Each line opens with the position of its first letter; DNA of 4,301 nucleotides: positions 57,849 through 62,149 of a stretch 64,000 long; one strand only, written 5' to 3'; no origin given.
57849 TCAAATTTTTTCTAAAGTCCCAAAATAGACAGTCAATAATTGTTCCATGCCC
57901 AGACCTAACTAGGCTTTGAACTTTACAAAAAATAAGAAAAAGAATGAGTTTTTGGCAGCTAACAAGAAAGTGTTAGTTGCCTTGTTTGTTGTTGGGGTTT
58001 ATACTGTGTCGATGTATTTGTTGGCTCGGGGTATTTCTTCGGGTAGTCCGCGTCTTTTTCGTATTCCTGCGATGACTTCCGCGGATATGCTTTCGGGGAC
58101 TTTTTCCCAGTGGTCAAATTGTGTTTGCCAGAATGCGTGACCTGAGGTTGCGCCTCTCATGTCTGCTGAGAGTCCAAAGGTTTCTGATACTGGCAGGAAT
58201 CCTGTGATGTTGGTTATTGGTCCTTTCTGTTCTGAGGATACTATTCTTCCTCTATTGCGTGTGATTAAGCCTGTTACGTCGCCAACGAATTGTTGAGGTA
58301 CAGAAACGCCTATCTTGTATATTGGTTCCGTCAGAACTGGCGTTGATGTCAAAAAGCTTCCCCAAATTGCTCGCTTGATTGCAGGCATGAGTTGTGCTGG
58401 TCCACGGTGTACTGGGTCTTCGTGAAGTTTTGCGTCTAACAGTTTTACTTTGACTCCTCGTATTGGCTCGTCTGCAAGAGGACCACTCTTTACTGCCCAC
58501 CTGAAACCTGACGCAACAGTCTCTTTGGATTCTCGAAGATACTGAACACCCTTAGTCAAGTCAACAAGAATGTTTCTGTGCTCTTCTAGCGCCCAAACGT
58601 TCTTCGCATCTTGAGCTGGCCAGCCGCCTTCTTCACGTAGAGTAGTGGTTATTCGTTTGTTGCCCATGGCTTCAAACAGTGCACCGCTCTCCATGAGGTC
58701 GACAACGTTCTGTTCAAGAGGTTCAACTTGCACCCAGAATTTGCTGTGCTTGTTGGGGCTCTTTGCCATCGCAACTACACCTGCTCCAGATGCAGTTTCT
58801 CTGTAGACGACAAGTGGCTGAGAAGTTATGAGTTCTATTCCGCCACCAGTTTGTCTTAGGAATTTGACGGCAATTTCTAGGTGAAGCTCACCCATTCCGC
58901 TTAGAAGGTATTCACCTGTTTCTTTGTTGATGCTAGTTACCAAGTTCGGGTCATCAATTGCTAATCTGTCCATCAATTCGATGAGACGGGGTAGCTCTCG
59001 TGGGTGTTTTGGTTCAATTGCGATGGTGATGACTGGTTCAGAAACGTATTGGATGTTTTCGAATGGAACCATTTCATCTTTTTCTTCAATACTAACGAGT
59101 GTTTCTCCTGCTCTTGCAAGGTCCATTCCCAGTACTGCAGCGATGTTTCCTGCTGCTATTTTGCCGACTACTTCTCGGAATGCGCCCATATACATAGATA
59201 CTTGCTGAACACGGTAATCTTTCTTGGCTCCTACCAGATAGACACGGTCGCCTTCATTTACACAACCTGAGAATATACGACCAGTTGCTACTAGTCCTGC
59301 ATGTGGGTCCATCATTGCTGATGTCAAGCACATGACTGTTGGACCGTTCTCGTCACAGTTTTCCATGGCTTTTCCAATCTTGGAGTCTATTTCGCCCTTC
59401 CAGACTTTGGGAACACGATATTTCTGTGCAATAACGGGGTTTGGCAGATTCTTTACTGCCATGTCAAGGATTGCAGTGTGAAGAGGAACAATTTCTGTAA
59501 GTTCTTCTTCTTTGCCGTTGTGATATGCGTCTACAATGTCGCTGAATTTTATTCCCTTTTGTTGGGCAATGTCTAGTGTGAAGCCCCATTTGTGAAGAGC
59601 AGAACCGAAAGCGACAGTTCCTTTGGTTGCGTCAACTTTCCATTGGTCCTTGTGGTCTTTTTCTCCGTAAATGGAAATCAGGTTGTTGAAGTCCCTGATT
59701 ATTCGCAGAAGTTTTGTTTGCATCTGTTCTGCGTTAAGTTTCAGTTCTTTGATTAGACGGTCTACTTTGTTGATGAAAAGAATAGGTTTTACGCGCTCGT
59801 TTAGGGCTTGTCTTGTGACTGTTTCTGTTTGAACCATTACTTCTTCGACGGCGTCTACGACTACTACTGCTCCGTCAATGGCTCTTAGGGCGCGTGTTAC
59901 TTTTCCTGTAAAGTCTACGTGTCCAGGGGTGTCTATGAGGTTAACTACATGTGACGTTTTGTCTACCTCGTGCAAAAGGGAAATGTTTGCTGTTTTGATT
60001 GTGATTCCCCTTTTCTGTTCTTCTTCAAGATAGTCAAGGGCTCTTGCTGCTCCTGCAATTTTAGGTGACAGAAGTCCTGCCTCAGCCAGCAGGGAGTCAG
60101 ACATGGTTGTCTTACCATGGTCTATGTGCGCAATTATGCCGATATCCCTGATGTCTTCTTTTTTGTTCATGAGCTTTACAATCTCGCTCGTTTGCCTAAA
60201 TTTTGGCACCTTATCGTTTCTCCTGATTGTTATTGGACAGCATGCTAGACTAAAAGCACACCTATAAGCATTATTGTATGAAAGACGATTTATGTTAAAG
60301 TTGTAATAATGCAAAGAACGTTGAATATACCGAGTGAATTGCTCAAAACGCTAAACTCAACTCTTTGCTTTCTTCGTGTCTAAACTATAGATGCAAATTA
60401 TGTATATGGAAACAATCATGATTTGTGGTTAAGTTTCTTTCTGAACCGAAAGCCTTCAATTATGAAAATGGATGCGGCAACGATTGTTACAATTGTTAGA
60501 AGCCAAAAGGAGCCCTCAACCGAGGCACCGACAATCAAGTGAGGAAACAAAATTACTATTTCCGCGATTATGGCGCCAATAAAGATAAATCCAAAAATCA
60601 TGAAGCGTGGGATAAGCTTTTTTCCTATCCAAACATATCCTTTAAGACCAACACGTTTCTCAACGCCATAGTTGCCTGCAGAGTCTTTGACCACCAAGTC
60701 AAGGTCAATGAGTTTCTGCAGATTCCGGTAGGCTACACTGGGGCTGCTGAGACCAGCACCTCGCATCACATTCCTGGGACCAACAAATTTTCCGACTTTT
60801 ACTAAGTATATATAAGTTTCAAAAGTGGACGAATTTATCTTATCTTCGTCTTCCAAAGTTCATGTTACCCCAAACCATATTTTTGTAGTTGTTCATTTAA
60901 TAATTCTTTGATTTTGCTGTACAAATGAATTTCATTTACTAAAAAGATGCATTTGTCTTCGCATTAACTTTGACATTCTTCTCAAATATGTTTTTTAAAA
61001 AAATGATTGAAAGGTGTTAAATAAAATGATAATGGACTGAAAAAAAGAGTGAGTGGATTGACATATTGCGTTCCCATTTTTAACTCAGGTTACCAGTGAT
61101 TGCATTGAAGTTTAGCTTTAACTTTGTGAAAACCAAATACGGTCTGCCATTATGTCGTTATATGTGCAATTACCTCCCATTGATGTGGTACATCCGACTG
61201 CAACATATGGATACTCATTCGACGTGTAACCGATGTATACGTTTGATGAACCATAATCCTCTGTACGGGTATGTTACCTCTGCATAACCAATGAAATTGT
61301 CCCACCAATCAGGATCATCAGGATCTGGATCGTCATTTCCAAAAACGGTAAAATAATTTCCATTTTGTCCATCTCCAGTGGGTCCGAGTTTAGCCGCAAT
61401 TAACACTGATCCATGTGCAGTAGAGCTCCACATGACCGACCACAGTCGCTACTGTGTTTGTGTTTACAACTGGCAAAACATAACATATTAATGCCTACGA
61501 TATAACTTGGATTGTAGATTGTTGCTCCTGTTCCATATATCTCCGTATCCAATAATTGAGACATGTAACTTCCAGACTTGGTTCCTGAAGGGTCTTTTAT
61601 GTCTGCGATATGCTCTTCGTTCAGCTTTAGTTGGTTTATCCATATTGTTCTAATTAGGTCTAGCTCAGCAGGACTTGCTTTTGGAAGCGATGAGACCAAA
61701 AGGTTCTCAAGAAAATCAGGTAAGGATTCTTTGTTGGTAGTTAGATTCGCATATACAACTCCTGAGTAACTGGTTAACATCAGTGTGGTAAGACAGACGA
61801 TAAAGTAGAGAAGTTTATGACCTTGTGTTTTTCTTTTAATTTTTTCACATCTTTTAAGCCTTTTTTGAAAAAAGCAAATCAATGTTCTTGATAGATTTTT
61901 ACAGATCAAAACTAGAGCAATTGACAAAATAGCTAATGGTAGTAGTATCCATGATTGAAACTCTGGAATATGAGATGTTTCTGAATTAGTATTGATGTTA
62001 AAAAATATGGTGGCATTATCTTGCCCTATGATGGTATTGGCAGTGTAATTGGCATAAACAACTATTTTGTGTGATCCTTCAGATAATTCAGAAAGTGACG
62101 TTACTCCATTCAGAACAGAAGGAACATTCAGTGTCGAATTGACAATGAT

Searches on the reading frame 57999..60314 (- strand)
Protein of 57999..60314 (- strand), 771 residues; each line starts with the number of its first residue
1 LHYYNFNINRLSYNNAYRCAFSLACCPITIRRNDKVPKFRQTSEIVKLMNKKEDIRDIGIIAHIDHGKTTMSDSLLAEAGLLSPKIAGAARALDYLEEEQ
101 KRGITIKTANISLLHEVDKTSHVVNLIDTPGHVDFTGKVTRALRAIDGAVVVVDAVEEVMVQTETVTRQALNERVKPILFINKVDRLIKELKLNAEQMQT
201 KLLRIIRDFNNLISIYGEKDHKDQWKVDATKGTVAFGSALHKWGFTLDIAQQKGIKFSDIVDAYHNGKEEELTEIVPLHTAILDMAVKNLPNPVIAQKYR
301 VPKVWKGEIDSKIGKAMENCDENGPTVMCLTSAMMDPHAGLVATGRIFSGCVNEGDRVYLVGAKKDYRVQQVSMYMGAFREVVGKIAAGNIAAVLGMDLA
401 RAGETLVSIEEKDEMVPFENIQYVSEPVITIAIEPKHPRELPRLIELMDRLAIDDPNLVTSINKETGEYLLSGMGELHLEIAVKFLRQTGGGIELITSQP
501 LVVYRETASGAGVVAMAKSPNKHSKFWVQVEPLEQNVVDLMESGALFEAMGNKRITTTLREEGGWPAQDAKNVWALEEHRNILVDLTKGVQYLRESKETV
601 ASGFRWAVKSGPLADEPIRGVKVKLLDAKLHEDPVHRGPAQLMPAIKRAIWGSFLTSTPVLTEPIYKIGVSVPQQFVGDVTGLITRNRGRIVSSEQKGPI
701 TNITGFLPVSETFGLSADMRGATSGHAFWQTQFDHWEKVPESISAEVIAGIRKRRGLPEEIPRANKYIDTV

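Call 13: search_protein_families(library=pfam, proteins=[window:57999-60314:-], max_evalue=0.001)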
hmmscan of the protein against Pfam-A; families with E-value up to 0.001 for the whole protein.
window:57999-60314:- (771 aa): 6 families
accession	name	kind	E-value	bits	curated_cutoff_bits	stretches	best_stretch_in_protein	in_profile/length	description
PF00009.33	GTP_EFTU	-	2.9e-52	177.4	26.5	1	54-288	2-184/188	Elongation factor Tu GTP binding domain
PF03764.24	EFG_IV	-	9.4e-27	93.6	24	1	552-657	13-120/121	Elongation factor G, domain IV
PF00679.30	EFG_C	-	7.1e-23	80.9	27.9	1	661-744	2-86/89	Elongation factor G C-terminus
PF14492.12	EFG_III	-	6.3e-19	68.3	27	1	424-489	1-66/75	Elongation Factor G, domain III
PF03144.31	GTP_EFTU_D2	-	8e-14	52.3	30.3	1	340-406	1-72/73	Elongation factor Tu domain 2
PF22042.2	EF-G_D2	-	9.3e-12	45.3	27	1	333-408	9-83/84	Elongation factor G domain 2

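Call 18: find_related_loci(query=window:57999-60314:-, collection=genome_contigs, flank=10000)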
Query window:57999-60314:- (771 aa) in genome_contigs; peptide patterns used: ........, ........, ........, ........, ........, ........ (x = any residue, [..] = any of these).
69 stretches matched a pattern; 46 encode a relative of the query (tblastn E <= 1e-3); 46 distinct loci.
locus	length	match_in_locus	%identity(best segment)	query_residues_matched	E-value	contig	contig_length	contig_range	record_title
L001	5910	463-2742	88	11-770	0e+0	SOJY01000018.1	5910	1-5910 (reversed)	MAG: Candidatus Bathyarchaeum sp. isolate E44_bin4 NODE_7785_length_5910_cov_8.357985, whole genome shotgun sequence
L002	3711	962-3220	89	18-770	0e+0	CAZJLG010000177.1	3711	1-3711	MAG TPA_asm: uncultured Candidatus Bathyarchaeia archaeon isolate binchicken_co150_774 genome assembly, contig: NODE_837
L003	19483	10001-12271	88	13-769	0e+0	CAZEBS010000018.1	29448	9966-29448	MAG TPA_asm: uncultured Candidatus Bathyarchaeia archaeon isolate SRP323688_co1_125 genome assembly, contig: NODE_2789_l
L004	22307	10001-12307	87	1-769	0e+0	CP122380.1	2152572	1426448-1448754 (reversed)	MAG: Candidatus Bathyarchaeum tardum isolate M17C-01 chromosome, complete genome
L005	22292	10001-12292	86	6-769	0e+0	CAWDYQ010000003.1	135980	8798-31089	MAG: Candidatus Bathyarchaeota archaeon isolate MFD09779.bin.1.203 genome assembly, contig: contig_27616, whole genome s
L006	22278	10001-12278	90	11-770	0e+0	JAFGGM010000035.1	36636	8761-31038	MAG: Candidatus Bathyarchaeum sp. isolate Zod_Metabat.1386 k87_3124007, whole genome shotgun sequence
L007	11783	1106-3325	88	31-770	0e+0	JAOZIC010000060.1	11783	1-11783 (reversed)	MAG: Candidatus Bathyarchaeota archaeon isolate DYS_4 NODE_8157, whole genome shotgun sequence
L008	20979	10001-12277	83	11-769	0e+0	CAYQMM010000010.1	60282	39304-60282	MAG TPA_asm: uncultured Candidatus Bathyarchaeia archaeon isolate binchicken_co178_122 genome assembly, contig: NODE_916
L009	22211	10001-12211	88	33-769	0e+0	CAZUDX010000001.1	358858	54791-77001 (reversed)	MAG TPA_asm: uncultured Candidatus Bathyarchaeia archaeon isolate SRP323688_co1_173 genome assembly, contig: NODE_31_len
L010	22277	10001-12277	84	11-769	0e+0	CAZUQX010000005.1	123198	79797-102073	MAG TPA_asm: uncultured Candidatus Bathyarchaeia archaeon isolate SRP323688_co1_42 genome assembly, contig: NODE_288_len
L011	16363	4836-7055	87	30-769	0e+0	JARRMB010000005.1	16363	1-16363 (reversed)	MAG: Candidatus Bathyarchaeota archaeon isolate Spart_087_MAG scaffold_708, whole genome shotgun sequence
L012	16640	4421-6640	87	30-769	0e+0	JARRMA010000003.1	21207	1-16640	MAG: Candidatus Bathyarchaeota archaeon isolate Spart_086_MAG scaffold_2048, whole genome shotgun sequence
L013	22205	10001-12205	87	35-769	0e+0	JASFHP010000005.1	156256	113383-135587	MAG: Candidatus Bathyarchaeota archaeon isolate D0608M20metaG_Bin_680 D0608M20metaG_FD_scaffold_10_c1, whole genome shot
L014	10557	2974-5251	87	11-769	0e+0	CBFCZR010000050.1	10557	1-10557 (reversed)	MAG TPA_asm: Candidatus Bathyarchaeota archaeon isolate SRR6194934_binner123_Refined_40 genome assembly, contig: ERZ7813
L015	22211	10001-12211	85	33-769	0e+0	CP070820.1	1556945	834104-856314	MAG: Candidatus Bathyarchaeum sp. isolate bin115 chromosome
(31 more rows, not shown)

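Call 83: list_cluster_members(proteins=[P0001, P0121, window:57999-60314:-, window:46307-47626:-])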
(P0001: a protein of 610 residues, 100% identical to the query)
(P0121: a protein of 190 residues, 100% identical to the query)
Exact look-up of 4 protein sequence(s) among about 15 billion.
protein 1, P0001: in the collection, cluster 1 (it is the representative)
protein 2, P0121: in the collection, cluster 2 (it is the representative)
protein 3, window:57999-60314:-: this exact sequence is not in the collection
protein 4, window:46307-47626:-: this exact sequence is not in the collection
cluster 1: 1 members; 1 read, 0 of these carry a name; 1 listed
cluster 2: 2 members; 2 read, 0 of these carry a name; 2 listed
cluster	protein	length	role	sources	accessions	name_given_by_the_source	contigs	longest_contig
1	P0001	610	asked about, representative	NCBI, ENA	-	-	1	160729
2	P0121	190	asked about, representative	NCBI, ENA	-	-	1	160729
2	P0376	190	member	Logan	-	-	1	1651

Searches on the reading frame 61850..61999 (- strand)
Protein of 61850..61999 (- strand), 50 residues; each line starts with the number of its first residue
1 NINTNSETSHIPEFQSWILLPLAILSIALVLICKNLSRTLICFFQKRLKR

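Call 12: search_protein_families(library=ncbifam, proteins=[window:61850-61999:-], max_evalue=10)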
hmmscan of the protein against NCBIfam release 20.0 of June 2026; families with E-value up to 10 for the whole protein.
seq(50 aa): 1 family
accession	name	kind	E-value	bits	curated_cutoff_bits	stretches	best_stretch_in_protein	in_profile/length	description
TIGR03024.1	arch_PEF_CTERM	domain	0.097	12.9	23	1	11-32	1-22/25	PEF-CTERM sorting domain-containing protein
